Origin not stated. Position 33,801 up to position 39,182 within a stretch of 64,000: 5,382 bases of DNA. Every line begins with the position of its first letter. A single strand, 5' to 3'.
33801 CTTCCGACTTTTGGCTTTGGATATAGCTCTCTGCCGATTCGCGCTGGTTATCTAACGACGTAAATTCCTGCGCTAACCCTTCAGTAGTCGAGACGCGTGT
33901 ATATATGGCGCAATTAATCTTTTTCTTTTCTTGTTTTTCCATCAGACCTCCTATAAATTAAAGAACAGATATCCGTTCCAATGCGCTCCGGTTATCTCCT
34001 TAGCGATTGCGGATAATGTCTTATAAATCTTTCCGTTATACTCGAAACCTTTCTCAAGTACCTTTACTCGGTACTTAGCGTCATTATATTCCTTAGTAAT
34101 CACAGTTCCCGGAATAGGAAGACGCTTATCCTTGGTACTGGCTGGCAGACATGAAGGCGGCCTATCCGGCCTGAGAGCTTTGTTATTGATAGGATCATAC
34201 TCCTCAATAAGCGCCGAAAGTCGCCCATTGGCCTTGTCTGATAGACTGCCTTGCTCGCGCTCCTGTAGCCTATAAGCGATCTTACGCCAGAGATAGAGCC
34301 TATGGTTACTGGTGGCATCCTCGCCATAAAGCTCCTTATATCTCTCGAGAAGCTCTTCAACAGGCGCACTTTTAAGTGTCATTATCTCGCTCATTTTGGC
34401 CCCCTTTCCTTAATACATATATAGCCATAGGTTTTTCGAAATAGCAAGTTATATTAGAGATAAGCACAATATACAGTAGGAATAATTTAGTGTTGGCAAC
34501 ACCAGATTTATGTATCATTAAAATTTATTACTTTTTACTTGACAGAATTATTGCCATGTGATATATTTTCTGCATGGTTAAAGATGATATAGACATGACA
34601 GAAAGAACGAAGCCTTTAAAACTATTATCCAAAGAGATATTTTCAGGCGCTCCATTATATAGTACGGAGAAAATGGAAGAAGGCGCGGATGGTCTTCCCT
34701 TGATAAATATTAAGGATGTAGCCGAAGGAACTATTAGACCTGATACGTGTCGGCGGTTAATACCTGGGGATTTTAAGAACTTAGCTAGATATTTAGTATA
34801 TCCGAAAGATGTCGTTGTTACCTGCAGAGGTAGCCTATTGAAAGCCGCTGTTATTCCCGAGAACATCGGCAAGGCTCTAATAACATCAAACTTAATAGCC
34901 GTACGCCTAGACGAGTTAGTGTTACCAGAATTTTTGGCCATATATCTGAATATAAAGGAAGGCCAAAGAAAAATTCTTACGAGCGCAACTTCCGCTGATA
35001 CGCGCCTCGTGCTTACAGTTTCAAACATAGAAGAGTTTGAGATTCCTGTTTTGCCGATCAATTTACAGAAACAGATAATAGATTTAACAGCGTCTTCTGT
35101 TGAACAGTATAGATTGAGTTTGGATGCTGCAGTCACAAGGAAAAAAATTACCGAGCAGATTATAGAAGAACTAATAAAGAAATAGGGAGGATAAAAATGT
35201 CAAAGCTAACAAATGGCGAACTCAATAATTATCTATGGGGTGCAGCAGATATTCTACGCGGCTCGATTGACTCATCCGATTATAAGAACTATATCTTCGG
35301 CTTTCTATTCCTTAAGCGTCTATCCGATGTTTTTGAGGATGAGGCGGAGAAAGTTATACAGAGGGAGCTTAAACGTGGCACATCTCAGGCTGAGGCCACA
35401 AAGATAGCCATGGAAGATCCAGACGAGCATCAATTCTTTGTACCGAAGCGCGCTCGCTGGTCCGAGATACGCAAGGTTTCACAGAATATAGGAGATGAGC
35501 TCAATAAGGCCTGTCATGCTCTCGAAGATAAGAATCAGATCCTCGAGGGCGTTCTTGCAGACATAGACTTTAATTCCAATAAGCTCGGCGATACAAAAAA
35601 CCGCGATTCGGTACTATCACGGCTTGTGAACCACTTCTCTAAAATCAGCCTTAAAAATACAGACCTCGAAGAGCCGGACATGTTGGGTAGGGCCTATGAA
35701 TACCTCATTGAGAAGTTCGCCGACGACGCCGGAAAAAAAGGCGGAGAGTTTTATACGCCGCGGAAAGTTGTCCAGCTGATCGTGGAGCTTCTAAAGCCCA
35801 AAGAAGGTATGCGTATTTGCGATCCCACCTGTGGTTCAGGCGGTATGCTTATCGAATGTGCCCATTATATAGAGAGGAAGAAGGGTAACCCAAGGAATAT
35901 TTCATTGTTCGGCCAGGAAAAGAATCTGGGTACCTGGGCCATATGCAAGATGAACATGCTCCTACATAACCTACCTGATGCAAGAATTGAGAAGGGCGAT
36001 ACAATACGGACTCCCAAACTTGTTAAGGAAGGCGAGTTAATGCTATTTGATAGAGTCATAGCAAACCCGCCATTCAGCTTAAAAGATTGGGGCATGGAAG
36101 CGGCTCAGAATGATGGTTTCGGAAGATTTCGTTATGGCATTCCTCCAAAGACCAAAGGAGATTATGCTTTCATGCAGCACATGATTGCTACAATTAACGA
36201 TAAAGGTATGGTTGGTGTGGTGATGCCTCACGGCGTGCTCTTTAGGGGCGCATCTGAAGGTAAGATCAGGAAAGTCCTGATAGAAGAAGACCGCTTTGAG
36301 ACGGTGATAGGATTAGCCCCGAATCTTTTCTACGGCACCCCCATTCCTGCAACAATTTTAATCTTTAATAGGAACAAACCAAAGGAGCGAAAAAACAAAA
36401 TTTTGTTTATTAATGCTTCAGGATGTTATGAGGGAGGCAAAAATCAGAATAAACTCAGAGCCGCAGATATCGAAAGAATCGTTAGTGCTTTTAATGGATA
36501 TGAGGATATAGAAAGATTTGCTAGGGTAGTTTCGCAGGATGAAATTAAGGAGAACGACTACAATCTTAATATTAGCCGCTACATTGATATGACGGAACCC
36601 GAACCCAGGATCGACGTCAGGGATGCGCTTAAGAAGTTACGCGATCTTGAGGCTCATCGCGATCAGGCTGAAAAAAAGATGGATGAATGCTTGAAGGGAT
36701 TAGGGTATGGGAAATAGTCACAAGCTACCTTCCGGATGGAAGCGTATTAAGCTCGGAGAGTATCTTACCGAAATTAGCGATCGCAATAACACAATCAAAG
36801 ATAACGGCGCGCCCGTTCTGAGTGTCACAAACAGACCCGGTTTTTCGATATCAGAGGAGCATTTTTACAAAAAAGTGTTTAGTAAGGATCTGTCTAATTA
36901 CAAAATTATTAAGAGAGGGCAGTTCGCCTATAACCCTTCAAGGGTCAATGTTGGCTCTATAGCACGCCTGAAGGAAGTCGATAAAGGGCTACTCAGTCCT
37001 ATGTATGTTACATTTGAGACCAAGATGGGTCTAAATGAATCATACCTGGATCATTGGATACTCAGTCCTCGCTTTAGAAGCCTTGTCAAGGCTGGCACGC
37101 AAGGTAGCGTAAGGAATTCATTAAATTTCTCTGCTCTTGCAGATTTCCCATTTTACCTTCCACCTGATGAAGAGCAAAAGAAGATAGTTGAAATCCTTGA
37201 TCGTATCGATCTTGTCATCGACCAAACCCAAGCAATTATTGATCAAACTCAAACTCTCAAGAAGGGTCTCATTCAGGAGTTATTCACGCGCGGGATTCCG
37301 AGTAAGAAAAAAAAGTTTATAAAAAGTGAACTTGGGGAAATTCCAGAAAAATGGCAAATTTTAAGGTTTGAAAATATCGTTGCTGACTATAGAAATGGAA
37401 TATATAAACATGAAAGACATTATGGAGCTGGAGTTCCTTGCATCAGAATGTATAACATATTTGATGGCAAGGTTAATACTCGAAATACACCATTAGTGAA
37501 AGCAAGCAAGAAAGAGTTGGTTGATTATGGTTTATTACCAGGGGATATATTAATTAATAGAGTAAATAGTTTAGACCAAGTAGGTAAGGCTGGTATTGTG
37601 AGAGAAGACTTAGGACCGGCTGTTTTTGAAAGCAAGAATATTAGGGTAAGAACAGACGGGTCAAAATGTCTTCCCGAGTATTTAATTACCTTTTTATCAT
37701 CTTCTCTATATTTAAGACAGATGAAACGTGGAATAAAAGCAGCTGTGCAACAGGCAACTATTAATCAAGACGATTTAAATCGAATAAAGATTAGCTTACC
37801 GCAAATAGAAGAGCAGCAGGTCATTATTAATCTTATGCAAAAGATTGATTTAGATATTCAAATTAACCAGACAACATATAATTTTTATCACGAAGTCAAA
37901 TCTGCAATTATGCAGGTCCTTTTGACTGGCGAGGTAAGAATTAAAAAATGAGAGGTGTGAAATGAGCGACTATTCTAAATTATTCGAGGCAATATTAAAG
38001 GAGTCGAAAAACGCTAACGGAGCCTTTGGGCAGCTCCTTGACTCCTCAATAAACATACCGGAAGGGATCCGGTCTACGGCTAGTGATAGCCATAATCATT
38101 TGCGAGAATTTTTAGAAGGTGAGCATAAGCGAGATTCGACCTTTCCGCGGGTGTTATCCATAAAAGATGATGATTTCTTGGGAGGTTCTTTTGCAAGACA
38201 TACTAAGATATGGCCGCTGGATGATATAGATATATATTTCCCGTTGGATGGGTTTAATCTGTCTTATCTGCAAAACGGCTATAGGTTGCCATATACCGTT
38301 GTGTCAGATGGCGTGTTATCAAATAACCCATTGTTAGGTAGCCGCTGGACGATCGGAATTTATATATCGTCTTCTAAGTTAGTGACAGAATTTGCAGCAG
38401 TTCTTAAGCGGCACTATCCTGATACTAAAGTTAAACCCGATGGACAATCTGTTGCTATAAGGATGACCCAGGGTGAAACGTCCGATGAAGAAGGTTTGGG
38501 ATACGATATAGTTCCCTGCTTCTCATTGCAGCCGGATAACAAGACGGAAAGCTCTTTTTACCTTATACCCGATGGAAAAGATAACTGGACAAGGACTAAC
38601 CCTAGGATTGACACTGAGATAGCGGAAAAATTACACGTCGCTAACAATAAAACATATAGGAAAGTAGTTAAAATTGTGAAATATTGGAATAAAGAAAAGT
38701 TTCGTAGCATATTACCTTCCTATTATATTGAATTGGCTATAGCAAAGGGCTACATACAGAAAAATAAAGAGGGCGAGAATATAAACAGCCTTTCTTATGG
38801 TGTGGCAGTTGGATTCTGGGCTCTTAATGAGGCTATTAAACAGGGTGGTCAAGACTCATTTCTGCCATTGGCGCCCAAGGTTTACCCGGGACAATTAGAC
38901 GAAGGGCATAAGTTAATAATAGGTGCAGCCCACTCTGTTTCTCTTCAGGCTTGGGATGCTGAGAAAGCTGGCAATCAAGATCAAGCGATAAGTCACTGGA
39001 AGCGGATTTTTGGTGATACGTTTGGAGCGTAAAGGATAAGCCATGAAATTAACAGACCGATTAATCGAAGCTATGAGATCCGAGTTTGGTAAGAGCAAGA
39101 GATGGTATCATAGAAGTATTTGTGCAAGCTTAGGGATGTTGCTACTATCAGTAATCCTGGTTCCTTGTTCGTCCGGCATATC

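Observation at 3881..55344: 13-bp copy of the tRNA-Glu 3' end 51.4 kb downstream: possible outer att boundary of the whole accessory stretch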

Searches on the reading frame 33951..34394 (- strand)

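Call 9: search_protein_families(library=pfam, proteins=[window:33951-34394:-])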
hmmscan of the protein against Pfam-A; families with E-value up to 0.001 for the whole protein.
window:33951-34394:- (147 aa): 1 family
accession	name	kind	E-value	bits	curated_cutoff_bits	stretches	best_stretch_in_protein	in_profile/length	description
PF11149.13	DUF2924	-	1.5e-40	139.1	31.2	1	2-147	2-134/135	Protein of unknown function (DUF2924)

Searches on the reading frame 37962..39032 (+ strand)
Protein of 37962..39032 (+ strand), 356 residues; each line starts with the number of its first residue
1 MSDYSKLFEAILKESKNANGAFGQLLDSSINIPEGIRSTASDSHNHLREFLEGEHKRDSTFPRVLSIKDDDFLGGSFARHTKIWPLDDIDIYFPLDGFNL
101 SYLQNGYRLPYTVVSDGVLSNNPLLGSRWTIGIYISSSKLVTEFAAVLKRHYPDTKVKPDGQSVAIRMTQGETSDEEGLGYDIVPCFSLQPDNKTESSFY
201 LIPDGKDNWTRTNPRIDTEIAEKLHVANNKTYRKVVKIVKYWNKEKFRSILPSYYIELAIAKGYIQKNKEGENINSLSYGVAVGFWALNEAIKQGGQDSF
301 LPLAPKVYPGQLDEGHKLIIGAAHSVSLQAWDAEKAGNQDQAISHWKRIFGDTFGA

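Call 10: search_protein_families(library=pfam, proteins=[window:37962-39032:+])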
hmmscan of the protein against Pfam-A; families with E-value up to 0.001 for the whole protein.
window:37962-39032:+ (356 aa): 1 family
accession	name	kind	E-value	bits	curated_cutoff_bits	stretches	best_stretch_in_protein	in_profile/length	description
PF18144.7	SMODS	-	4.8e-11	43.6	26.5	1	137-219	89-158/164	Second Messenger Oligonucleotide or Dinucleotide Synthetase domain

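Call 74: search_protein_families(library=padloc, proteins=[window:37962-39032:+], max_evalue=0.00001)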
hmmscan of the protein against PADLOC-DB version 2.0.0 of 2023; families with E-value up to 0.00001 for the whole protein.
window:37962-39032:+ (356 aa): 25 families
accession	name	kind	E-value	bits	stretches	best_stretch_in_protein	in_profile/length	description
PDLC00802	Cyclase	-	9.6e-49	164.4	1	17-354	4-328/332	oligonucleotide-cyclase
PDLC00809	Cyclase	-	2.3e-34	117.3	2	137-354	81-292/295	oligonucleotide-cyclase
PDLC00823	Cyclase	-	1e-30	105.4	1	21-354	8-281/285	oligonucleotide-cyclase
PDLC00786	Cyclase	-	2.4e-20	71.1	1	137-354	89-291/293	oligonucleotide-cyclase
PDLC00796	Cyclase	-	5.7e-17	60.2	1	137-354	86-284/432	oligonucleotide-cyclase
PDLC00814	Cyclase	-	1.4e-16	58.8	1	137-354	91-290/295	oligonucleotide-cyclase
PDLC00820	Cyclase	-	3.3e-16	57.5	1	180-259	122-195/324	oligonucleotide-cyclase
PDLC00773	Cyclase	-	1.2e-15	55.9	1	140-248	91-185/334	oligonucleotide-cyclase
PDLC00808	Cyclase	-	3e-15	54.3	1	138-269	92-221/325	oligonucleotide-cyclase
PDLC00810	Cyclase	-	9.6e-15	52.9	1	135-352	80-294/335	oligonucleotide-cyclase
PDLC00776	Cyclase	-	6.1e-14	50.1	1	137-266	78-197/287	oligonucleotide-cyclase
PDLC00822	Cyclase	-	9.7e-14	49.5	1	197-354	181-342/375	oligonucleotide-cyclase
PDLC00803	Cyclase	-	3.4e-12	44.6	1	142-269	84-190/253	oligonucleotide-cyclase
PDLC00792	Cyclase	-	7.1e-11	40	1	138-257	87-194/236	oligonucleotide-cyclase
PDLC00818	Cyclase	-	2.4e-10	38.5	1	197-355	144-293/322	oligonucleotide-cyclase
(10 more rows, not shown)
